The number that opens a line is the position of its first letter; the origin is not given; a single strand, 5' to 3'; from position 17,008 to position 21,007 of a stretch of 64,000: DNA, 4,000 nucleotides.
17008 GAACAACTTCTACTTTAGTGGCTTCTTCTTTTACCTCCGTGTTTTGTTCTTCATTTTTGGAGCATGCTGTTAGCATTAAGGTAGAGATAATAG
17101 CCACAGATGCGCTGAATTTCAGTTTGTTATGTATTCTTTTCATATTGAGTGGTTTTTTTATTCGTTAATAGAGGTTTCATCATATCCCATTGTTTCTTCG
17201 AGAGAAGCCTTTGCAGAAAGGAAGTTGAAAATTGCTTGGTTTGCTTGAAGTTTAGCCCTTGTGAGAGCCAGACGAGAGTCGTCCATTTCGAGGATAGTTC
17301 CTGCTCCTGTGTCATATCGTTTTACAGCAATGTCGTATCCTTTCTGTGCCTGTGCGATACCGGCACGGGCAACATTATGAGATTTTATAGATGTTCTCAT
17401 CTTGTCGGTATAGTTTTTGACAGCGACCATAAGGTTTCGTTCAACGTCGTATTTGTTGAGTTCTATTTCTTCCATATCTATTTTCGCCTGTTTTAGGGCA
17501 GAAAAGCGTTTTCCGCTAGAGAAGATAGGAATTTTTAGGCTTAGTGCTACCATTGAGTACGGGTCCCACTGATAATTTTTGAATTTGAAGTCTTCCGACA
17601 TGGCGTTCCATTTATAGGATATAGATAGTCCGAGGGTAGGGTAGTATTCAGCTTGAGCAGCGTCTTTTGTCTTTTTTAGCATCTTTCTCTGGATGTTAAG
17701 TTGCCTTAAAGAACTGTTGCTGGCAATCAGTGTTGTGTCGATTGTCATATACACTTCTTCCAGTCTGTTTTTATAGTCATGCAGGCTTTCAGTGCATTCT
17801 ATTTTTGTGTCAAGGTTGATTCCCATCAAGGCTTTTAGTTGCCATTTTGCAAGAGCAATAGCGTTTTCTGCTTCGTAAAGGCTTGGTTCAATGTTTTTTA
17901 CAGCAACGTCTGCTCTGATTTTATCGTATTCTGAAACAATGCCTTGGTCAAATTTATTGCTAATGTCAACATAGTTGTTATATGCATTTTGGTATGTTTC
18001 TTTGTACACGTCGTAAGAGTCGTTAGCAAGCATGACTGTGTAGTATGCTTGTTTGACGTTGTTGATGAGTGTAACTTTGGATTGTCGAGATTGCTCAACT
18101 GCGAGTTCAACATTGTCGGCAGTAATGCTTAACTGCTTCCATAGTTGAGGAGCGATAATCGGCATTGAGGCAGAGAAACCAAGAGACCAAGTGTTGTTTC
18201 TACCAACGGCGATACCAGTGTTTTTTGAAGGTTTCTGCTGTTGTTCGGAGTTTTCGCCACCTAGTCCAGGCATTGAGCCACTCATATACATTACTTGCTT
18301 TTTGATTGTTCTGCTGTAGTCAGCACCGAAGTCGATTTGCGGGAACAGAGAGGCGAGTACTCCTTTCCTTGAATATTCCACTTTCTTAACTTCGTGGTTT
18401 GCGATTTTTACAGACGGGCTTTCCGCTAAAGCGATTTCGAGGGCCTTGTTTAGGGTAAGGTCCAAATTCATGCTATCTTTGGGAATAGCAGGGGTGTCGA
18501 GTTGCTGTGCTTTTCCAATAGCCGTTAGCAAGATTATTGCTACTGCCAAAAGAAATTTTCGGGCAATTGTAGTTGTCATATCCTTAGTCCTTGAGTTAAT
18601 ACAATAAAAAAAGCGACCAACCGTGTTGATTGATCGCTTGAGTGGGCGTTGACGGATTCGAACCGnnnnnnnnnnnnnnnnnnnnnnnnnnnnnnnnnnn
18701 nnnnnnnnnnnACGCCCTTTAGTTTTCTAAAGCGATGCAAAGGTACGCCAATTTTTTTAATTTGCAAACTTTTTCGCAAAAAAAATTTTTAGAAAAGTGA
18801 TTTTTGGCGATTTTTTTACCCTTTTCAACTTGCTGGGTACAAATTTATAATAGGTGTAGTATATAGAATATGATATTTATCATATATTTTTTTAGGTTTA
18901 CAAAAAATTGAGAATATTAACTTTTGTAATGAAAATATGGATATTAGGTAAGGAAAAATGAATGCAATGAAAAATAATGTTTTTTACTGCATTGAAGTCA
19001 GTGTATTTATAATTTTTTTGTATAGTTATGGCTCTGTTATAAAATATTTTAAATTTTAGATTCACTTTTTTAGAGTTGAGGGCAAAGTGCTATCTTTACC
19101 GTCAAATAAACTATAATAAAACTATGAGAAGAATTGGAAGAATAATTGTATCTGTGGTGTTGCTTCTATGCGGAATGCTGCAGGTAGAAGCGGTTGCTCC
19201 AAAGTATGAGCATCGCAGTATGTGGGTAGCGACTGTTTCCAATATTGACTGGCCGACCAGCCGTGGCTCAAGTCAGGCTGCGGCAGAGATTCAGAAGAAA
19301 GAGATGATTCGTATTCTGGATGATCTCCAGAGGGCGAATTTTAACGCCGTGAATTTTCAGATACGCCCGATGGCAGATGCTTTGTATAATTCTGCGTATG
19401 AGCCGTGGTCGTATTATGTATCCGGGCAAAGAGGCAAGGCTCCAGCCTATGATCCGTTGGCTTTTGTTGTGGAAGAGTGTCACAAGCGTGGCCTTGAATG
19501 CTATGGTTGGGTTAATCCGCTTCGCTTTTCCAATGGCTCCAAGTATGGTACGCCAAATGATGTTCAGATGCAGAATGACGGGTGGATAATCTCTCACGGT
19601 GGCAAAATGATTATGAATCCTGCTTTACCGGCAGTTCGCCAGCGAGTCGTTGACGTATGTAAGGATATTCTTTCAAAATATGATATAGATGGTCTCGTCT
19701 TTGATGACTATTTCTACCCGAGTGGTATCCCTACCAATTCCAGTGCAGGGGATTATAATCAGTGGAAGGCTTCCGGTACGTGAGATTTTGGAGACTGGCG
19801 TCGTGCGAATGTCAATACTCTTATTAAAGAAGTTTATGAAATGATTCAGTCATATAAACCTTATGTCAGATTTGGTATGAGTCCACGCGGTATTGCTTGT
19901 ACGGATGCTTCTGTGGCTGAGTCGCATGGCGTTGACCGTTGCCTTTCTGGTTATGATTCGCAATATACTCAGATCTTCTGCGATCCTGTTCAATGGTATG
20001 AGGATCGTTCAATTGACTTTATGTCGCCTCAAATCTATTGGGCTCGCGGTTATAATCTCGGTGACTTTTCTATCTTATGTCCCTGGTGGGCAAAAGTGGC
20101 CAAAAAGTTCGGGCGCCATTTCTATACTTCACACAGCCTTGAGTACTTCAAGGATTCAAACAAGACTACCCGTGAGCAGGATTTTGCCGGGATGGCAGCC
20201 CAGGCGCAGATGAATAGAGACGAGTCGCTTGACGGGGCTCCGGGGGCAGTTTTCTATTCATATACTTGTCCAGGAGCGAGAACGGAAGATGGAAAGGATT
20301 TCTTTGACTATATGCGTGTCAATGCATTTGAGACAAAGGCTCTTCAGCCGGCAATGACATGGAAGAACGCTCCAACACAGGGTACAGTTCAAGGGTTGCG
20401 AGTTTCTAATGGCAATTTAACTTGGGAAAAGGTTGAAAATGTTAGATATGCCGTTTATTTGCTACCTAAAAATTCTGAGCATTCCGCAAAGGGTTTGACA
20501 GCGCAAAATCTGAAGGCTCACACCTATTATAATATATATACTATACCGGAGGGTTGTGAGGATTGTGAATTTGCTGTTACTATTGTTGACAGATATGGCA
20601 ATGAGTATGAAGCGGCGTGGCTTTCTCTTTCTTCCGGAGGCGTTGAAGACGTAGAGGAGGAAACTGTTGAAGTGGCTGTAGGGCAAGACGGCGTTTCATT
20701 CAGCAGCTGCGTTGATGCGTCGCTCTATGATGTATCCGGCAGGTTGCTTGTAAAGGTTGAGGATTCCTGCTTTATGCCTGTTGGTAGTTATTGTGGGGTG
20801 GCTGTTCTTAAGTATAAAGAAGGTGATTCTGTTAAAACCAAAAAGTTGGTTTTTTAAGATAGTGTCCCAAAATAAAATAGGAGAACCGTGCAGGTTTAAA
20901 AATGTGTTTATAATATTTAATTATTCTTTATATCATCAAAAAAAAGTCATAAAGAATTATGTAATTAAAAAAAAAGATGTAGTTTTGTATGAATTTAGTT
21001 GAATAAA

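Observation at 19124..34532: Sus-like locus whose only enzymes are three GHL10-family proteins exported by the type IX secretion system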

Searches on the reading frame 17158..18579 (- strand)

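Call 40: search_protein_families(library=pfam, proteins=[window:17158-18579:-], max_evalue=0.001)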
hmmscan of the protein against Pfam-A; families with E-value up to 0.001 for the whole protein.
window:17158-18579:- (473 aa): 1 family
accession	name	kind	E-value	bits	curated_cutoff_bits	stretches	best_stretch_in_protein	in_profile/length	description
PF02321.23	OEP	-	5.2e-49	167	22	2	284-465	8-187/187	Outer membrane efflux protein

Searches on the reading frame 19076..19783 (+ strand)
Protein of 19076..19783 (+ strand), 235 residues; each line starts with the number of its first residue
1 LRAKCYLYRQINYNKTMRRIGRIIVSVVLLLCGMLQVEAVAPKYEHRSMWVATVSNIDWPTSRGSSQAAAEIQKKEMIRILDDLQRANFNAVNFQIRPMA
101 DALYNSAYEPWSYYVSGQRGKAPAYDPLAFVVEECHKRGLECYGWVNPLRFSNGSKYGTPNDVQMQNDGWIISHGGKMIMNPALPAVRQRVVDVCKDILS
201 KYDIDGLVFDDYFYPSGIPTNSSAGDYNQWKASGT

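Call 3: search_protein_families(library=pfam, proteins=[window:19076-19783:+], max_evalue=0.01)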
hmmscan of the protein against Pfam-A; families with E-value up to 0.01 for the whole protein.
window:19076-19783:+ (235 aa): 1 family
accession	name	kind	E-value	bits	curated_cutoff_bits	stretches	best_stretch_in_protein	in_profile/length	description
PF02638.21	GHL10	-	1.4e-39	136.5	27.9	1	47-219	3-170/311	Glycosyl hydrolase-like 10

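Call 12: search_protein_families(library=ncbifam, proteins=[window:19124-19780:+], max_evalue=0.01)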
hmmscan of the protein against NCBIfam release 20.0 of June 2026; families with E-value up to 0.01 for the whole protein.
window:19124-19780:+ (219 aa): 1 family
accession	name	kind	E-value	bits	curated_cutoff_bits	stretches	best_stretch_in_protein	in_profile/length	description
NF011176.0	PRK14581.1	equivalog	0.0059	14.8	1091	1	121-195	392-466/673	poly-beta-1,6-N-acetyl-D-glucosamine N-deacetylase PgaB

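Call 59: find_encoding_contigs(protein=window:19124-19783:+, flank=6000, max_places=6)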
Protein window:19124-19783:+ (219 aa): 5 contigs read that carry it; 2 places shown.
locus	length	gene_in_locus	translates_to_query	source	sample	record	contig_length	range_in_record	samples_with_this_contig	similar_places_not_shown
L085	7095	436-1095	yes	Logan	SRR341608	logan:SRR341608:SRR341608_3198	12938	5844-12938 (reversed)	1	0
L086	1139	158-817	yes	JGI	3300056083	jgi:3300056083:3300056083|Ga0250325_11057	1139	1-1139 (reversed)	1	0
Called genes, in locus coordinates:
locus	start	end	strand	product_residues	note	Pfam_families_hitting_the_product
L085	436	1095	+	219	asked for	PF02638:GHL10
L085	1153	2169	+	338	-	PF02638:GHL10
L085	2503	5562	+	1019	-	PF13620:CarboxypepD_reg, PF13715:CarbopepD_reg_2, PF07715:Plug, PF00593:TonB_dep_Rec_b-barrel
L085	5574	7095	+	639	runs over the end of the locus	PF12771:SusD-like_2, PF12741:SusD-like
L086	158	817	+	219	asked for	PF02638:GHL10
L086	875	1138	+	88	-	?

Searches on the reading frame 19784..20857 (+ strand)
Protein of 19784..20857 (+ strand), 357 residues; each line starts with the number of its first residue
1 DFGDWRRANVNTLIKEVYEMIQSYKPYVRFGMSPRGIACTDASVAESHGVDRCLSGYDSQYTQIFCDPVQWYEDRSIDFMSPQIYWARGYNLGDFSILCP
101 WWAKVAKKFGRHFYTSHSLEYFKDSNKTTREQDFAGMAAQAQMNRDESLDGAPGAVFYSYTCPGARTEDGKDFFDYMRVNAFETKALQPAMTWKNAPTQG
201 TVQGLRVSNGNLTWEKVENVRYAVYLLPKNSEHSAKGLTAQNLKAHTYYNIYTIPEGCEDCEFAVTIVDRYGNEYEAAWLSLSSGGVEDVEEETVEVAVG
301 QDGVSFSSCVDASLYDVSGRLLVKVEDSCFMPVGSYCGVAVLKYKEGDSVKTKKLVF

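Call 3: search_protein_families(library=pfam, proteins=[window:19841-20857:+], max_evalue=0.01)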
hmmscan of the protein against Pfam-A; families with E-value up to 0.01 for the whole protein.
window:19841-20857:+ (338 aa): 1 family
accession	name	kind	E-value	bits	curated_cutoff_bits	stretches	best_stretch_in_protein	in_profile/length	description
PF02638.21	GHL10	-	4.6e-09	36.2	27.9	1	2-98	216-294/311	Glycosyl hydrolase-like 10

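Call 12: search_protein_families(library=ncbifam, proteins=[window:19784-20857:+], max_evalue=0.01)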
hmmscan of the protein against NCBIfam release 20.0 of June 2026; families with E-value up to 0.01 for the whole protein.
window:19784-20857:+ (357 aa): 1 family
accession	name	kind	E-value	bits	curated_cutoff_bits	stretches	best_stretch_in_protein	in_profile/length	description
NF011399.0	PRK14824.1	subfamily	0.0047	16.4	267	1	238-294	49-105/206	putative deoxyribonucleotide triphosphate pyrophosphatase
